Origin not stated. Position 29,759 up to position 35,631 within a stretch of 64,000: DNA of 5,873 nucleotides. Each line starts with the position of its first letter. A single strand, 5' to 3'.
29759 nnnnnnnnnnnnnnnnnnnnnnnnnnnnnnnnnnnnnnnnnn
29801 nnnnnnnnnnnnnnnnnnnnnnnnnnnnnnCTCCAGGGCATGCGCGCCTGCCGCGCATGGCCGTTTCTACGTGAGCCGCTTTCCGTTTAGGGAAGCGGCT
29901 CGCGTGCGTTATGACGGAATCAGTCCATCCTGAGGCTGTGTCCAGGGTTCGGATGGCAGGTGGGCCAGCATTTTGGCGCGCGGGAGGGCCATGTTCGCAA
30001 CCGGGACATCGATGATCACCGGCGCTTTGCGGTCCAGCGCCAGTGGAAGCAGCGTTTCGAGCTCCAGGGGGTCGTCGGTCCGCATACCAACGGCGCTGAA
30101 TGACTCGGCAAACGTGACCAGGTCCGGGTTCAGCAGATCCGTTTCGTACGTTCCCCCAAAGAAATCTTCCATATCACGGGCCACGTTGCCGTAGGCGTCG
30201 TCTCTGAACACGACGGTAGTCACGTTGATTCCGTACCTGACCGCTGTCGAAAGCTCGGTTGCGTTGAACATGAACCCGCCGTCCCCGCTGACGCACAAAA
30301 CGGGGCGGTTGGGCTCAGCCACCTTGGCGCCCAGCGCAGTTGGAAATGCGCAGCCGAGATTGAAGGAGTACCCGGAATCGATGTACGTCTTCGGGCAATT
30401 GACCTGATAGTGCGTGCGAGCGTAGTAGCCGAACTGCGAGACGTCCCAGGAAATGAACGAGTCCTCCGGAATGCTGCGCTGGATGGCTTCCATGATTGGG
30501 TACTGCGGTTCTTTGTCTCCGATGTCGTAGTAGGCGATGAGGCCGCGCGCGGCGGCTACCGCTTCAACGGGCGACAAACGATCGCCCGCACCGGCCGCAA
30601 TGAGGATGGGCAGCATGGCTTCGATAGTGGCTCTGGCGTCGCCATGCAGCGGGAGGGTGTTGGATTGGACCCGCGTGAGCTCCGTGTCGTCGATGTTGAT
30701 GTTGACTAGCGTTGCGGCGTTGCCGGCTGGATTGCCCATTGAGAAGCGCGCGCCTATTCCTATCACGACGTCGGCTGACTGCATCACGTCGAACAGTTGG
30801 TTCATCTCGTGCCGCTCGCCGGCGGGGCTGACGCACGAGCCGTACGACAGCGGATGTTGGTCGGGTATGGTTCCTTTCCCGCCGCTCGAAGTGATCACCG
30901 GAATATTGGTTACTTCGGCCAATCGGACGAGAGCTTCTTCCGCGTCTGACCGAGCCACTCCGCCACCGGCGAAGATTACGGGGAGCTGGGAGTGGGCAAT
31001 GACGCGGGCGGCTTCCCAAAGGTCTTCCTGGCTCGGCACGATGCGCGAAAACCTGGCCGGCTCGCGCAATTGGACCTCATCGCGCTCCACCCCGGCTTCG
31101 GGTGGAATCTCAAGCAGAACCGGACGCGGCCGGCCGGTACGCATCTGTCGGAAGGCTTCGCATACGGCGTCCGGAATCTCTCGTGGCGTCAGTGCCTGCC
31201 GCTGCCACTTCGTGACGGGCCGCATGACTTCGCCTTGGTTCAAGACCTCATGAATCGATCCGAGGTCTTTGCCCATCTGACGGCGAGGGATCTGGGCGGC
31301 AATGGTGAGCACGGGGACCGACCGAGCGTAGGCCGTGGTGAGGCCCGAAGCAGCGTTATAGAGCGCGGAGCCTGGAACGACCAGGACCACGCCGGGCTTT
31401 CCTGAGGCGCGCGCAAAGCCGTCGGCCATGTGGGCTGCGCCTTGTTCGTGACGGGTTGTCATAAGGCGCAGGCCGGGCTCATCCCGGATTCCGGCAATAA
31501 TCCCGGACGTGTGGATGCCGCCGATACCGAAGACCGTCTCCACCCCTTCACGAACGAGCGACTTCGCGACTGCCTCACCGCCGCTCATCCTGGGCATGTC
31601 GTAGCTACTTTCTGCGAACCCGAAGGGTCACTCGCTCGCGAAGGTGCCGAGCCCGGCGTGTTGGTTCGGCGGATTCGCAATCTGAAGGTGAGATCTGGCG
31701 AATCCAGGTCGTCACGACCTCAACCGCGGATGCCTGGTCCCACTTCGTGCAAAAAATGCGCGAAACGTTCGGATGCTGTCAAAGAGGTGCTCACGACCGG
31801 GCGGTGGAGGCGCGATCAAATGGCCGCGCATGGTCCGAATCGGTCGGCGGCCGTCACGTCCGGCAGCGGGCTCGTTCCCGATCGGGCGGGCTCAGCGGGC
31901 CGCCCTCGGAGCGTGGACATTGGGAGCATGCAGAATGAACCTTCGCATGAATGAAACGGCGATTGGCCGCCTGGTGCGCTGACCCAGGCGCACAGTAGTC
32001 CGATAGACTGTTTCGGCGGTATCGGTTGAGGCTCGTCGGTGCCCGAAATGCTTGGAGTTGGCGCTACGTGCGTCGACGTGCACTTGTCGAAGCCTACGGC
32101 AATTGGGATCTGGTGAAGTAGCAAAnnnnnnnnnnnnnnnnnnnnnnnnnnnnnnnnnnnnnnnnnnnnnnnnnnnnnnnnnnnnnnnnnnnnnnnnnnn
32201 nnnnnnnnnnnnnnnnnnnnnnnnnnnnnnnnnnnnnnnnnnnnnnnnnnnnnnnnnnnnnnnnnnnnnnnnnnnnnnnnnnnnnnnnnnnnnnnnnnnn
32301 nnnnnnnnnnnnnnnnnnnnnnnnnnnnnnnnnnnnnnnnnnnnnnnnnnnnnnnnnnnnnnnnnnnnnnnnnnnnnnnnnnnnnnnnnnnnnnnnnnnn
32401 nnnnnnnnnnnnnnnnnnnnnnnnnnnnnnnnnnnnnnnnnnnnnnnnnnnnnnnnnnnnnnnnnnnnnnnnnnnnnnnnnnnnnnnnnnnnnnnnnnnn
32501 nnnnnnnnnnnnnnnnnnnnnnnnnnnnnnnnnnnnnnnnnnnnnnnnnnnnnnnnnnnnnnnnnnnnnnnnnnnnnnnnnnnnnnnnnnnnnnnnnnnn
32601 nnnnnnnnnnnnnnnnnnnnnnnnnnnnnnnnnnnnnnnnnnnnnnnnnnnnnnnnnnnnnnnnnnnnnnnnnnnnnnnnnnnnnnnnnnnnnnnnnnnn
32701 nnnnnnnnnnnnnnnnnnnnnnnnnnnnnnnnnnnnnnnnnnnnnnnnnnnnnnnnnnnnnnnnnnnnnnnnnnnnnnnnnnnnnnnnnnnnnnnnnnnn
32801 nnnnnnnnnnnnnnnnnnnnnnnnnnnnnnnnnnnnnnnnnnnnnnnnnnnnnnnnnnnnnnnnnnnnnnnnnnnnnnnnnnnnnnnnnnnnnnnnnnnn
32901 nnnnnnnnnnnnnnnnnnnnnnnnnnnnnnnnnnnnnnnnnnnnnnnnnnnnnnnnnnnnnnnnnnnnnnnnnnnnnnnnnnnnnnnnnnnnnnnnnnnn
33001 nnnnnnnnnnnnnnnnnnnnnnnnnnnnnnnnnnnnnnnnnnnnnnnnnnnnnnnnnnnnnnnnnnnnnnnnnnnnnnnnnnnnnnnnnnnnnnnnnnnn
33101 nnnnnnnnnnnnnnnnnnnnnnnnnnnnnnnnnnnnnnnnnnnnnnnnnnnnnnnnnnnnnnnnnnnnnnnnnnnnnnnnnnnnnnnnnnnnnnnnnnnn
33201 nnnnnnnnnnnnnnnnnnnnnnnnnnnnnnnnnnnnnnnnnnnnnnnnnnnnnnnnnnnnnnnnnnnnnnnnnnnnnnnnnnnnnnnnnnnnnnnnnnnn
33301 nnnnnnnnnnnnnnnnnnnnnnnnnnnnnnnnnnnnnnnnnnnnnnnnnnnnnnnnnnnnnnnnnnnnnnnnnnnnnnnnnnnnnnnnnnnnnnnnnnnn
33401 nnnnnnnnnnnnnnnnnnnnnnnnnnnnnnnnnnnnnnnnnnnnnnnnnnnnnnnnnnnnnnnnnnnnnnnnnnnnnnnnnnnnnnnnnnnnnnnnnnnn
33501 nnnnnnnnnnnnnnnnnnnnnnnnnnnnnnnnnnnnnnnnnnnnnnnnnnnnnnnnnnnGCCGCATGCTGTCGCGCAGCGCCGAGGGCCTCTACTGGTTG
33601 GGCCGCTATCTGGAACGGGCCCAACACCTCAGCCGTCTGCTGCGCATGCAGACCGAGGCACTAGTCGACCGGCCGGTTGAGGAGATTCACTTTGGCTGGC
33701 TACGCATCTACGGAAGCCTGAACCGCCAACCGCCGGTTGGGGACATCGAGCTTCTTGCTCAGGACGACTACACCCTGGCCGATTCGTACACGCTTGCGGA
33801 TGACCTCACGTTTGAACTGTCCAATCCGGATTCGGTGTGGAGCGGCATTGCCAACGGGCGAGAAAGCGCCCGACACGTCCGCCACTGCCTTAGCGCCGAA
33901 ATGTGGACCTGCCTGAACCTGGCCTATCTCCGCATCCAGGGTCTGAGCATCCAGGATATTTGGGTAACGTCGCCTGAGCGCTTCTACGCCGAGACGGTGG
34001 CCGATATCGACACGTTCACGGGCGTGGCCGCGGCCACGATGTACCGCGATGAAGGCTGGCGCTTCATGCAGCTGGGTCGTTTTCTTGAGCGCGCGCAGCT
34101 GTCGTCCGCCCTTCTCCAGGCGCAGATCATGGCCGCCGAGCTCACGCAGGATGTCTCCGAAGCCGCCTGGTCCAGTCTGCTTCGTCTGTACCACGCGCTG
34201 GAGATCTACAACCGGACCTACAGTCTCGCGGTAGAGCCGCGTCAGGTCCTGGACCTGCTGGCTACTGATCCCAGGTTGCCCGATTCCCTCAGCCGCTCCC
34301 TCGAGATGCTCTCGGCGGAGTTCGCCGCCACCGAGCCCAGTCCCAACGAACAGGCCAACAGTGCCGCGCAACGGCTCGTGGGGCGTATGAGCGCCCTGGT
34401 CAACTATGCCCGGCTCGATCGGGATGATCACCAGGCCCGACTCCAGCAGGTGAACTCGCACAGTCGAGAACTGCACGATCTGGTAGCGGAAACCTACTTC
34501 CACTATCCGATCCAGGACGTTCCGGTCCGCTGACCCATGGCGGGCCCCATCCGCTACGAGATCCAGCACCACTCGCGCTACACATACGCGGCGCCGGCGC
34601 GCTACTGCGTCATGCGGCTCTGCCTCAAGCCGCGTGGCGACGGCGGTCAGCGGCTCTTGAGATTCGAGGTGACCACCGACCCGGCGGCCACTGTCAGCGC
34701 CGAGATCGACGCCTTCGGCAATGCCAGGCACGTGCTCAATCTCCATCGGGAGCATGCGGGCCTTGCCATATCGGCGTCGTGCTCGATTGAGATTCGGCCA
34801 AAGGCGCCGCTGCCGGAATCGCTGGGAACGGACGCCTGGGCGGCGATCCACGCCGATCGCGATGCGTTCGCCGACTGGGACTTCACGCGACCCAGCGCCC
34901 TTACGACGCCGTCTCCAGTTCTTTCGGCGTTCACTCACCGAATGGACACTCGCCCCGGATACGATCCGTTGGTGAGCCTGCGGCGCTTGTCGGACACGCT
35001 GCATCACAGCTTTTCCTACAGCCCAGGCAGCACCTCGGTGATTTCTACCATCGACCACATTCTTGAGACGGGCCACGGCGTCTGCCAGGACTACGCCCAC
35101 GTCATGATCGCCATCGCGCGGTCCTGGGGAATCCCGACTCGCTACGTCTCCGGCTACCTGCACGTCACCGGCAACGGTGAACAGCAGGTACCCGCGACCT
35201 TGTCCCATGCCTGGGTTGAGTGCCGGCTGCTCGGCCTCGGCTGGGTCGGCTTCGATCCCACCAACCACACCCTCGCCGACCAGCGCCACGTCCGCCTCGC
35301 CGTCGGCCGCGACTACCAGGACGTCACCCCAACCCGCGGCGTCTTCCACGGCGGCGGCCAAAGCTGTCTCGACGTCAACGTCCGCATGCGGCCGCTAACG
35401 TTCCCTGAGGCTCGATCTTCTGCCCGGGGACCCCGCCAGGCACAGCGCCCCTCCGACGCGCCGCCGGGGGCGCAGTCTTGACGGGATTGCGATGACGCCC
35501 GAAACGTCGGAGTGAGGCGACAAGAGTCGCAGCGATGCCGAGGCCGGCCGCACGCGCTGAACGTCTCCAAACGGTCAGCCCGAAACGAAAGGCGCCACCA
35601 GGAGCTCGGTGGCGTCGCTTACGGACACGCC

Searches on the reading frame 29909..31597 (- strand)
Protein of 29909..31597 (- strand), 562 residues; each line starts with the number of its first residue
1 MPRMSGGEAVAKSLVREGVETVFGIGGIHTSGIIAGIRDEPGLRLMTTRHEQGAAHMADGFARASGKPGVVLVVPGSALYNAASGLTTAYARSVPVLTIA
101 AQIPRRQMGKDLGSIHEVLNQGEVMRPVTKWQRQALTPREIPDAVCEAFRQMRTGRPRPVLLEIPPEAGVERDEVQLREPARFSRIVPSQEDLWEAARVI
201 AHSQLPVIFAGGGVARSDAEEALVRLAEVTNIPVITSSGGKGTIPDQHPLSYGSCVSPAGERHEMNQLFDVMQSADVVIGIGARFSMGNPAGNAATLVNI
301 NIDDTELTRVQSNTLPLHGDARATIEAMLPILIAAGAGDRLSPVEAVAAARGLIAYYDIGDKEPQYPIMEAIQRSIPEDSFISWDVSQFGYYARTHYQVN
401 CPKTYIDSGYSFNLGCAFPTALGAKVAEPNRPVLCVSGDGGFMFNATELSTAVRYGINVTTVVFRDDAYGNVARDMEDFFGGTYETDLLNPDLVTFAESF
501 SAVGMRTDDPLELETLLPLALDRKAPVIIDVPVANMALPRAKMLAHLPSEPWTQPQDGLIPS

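Call 44: search_protein_families(library=pfam, proteins=[window:29909-31597:-], max_evalue=0.00001)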
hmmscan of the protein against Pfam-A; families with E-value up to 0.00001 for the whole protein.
window:29909-31597:- (562 aa): 3 families
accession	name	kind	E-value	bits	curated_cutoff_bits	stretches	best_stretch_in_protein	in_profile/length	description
PF02775.26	TPP_enzyme_C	-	1.3e-36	126.1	21.9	1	385-531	1-151/151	Thiamine pyrophosphate enzyme, C-terminal TPP binding domain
PF02776.23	TPP_enzyme_N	-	4.2e-32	110.8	26.8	1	4-116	1-111/119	Thiamine pyrophosphate enzyme, N-terminal TPP binding domain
PF00205.28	TPP_enzyme_M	-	1.8e-30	105.9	30.4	1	195-327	3-136/137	Thiamine pyrophosphate enzyme, central domain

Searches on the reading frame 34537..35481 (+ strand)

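Call 45: search_protein_families(library=pfam, proteins=[window:34537-35481:+], max_evalue=0.00001)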
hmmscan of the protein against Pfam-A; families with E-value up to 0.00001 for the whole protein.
window:34537-35481:+ (314 aa): 2 families
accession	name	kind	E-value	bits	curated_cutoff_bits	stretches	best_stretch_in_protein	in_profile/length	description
PF01841.26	Transglut_core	-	6.4e-23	81.5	23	1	142-241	12-108/108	Transglutaminase-like superfamily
PF08379.15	Bact_transglu_N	-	8.5e-20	71.7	27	1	7-85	1-80/80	Bacterial transglutaminase-like N-terminal region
